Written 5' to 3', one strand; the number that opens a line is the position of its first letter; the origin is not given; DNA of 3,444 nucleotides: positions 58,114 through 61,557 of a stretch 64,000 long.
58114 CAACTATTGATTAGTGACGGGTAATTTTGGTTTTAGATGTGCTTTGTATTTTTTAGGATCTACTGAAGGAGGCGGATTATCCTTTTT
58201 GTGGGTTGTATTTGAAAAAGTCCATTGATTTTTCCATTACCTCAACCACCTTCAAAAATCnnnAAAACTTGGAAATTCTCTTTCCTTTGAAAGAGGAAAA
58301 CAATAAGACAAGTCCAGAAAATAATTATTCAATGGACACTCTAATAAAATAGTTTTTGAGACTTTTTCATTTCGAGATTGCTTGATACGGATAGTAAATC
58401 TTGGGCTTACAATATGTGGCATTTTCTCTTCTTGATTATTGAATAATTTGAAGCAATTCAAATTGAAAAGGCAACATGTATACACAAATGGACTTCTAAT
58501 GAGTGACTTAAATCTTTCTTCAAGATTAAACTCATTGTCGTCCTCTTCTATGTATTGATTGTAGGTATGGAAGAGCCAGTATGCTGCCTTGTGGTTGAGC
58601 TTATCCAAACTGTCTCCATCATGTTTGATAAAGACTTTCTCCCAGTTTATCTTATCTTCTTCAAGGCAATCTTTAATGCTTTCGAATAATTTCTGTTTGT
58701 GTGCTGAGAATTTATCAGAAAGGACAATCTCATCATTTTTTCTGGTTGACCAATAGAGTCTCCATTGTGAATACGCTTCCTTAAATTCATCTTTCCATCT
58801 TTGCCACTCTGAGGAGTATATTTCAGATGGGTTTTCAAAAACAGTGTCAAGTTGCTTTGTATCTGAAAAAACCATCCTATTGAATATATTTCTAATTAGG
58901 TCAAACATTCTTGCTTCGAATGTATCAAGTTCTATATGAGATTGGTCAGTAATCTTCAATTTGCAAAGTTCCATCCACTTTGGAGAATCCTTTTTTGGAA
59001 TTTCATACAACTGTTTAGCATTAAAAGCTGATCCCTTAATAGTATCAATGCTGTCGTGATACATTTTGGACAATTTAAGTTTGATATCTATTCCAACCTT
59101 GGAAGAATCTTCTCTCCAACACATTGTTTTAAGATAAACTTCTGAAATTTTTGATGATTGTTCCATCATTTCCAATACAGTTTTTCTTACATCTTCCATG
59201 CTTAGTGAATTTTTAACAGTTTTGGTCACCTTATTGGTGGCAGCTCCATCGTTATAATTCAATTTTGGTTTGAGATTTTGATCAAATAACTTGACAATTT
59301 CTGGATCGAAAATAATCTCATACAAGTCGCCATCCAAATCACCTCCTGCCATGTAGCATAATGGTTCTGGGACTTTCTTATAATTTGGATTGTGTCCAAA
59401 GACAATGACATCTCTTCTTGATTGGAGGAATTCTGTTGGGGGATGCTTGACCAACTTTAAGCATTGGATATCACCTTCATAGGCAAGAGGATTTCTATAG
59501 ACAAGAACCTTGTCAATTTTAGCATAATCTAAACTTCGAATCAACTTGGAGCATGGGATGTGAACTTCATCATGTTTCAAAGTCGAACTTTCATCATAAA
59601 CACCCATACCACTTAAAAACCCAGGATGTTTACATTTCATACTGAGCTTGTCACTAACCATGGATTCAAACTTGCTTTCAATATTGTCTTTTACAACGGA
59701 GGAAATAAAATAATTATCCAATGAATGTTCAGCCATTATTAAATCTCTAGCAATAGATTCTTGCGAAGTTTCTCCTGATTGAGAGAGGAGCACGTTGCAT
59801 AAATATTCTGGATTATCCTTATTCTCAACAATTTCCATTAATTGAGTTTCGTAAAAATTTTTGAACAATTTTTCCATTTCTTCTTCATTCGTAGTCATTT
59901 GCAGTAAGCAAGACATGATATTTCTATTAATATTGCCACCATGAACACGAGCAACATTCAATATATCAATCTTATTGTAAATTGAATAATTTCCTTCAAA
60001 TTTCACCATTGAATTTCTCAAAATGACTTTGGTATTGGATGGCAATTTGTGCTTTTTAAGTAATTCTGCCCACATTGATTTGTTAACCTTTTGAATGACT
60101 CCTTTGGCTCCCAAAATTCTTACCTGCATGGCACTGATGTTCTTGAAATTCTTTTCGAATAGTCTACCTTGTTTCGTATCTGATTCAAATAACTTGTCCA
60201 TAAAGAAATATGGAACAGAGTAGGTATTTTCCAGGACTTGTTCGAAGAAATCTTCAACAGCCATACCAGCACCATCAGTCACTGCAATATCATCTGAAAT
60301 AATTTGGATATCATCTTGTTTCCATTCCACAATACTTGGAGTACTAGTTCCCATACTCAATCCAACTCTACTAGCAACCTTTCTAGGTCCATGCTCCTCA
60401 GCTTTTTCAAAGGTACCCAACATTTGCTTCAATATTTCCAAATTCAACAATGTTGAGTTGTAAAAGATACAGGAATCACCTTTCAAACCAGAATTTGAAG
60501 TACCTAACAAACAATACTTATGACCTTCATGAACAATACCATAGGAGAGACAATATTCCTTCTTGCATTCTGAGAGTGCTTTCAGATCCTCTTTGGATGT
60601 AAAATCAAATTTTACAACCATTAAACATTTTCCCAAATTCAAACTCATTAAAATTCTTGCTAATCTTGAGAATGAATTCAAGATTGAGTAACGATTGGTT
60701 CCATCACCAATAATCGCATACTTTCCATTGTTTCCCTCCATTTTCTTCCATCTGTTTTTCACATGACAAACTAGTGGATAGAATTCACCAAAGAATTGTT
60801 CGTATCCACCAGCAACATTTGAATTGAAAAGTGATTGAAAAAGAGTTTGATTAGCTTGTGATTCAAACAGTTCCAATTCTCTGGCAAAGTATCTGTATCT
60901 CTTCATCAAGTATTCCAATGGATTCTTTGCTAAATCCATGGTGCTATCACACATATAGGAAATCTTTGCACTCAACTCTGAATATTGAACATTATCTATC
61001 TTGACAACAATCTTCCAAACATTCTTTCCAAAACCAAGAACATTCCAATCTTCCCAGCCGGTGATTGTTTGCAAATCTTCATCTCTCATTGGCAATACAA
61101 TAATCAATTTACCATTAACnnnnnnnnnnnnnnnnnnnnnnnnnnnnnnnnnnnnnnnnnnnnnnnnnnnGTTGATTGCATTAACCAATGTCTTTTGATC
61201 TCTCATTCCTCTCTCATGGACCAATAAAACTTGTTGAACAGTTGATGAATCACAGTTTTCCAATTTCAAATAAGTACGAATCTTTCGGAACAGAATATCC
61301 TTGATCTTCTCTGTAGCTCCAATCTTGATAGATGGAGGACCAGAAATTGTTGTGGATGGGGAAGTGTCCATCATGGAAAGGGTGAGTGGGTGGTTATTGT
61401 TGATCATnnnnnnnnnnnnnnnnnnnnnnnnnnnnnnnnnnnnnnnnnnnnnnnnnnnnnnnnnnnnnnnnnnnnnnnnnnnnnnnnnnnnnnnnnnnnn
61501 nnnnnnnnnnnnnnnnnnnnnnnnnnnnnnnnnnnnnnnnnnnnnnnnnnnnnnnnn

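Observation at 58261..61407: RNA-dependent RNA polymerase gene (DLDGD) broken by a scaffold gap; RNAi-type machinery in the window together with a Mut7-C protein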

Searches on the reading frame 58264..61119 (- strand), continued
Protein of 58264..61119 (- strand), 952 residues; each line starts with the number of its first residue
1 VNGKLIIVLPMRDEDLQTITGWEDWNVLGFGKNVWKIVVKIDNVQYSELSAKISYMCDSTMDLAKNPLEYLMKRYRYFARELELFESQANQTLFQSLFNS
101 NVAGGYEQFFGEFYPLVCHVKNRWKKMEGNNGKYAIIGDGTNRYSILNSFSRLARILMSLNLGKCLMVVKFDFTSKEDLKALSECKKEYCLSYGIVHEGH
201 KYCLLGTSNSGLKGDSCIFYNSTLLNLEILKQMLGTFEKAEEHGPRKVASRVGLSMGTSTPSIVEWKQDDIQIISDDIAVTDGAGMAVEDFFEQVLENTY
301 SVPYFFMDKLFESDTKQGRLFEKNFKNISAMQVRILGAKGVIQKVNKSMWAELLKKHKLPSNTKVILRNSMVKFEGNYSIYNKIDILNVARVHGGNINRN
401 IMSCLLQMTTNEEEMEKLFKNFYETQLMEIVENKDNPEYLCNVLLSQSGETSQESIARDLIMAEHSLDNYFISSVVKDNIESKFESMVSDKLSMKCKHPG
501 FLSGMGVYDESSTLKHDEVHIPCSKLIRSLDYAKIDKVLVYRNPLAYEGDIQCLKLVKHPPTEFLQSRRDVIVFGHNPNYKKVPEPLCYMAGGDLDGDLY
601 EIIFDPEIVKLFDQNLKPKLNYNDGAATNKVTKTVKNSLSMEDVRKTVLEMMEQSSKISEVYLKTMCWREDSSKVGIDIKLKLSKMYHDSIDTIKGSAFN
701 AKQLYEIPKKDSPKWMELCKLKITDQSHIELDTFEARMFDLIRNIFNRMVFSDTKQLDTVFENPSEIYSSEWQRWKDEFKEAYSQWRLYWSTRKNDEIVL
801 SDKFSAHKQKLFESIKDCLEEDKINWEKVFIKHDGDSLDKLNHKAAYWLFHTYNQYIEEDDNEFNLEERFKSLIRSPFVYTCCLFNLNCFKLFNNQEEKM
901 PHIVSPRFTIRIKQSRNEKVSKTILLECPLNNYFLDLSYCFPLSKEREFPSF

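Call 51: list_cluster_members(proteins=[P0001, P0002, P0003])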
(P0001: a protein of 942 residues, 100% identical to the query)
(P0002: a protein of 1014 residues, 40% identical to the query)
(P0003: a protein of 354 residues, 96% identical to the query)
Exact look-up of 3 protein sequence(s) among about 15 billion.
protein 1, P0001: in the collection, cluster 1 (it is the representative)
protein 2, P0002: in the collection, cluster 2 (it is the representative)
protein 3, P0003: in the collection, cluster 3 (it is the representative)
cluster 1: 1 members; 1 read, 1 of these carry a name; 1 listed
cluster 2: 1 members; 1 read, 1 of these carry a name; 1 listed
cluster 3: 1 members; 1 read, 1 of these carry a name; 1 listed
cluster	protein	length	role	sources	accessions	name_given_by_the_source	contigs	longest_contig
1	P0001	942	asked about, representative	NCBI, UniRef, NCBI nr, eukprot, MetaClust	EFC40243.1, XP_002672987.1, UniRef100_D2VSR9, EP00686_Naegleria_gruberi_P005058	predicted protein [Naegleria gruberi] | RNA-dependent RNA polymerase n=1 Tax=Naegleria gruberi TaxID=5762 RepID=D2VSR9_NAEGR | uncharacterized protein NAEGRDRAFT_72038 [Naegleria gruberi]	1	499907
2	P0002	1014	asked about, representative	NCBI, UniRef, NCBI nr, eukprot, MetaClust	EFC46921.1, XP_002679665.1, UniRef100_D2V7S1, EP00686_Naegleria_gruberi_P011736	predicted protein [Naegleria gruberi] | RNA-dependent RNA polymerase n=1 Tax=Naegleria gruberi TaxID=5762 RepID=D2V7S1_NAEGR | uncharacterized protein NAEGRDRAFT_64904 [Naegleria gruberi]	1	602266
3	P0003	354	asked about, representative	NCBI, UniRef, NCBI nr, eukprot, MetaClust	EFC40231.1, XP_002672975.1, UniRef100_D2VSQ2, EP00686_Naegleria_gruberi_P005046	Hypothetical protein NAEGRDRAFT_59120 [Naegleria gruberi] | Mut7-C RNAse domain-containing protein n=1 Tax=Naegleria gruberi TaxID=5762 ... | uncharacterized protein NAEGRDRAFT_59120 [Naegleria gruberi]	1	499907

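Call 52: find_encoding_contigs(protein=P0001, flank=10000, max_places=3)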
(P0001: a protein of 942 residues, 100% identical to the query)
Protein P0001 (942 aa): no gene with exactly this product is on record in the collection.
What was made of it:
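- Tried and rejected: An exact look-up of contigs encoding P0001 found nothing on record (call 52).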

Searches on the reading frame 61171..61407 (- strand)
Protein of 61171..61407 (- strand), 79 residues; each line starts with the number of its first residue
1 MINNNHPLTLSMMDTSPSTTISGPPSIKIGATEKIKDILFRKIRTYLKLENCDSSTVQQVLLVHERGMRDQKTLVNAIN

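Call 6: search_protein_families(library=pfam, proteins=[window:61171-61407:-], max_evalue=0.01)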
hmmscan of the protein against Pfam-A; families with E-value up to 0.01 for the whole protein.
window:61171-61407:- (79 aa): 0 families

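Call 24: find_homologous_proteins(query=window:61171-61407:-, max_evalue=0.001)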
Query window:61171-61407:-: 1 candidates shared short words with the query, none scored E <= 0.001.
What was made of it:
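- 61171..61407 (-): Probable first 79 codons of the RdRP (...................VNAIN), which are absent from the public protein model. No database protein matches it (call 24).
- The upstream piece has no database homologue (call 24).
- Tried and rejected: A protein search with the upstream 79 aa found nothing (call 24).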
